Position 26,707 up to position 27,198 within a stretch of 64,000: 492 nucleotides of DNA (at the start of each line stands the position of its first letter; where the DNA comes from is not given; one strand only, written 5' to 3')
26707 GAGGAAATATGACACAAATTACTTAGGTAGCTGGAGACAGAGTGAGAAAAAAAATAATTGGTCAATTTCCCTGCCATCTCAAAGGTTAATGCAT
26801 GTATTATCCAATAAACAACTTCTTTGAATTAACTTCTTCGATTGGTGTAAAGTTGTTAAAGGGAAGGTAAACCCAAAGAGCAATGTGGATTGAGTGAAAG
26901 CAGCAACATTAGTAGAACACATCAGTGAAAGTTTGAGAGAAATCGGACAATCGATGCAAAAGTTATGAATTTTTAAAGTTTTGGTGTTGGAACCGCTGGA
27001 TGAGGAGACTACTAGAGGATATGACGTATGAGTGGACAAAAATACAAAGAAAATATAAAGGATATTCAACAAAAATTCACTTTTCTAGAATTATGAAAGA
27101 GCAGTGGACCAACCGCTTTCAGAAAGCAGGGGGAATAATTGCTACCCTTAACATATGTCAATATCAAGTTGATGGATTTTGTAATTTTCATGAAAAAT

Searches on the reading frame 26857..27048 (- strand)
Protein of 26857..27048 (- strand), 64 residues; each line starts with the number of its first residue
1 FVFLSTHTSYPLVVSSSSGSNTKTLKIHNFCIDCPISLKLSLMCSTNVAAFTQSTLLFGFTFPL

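Call 27: find_homologous_proteins(query=A2, max_evalue=0.01)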
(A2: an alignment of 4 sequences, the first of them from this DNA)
Query A2 (4 sequences): 836 candidates shared short words with the query, none scored E <= 0.01.
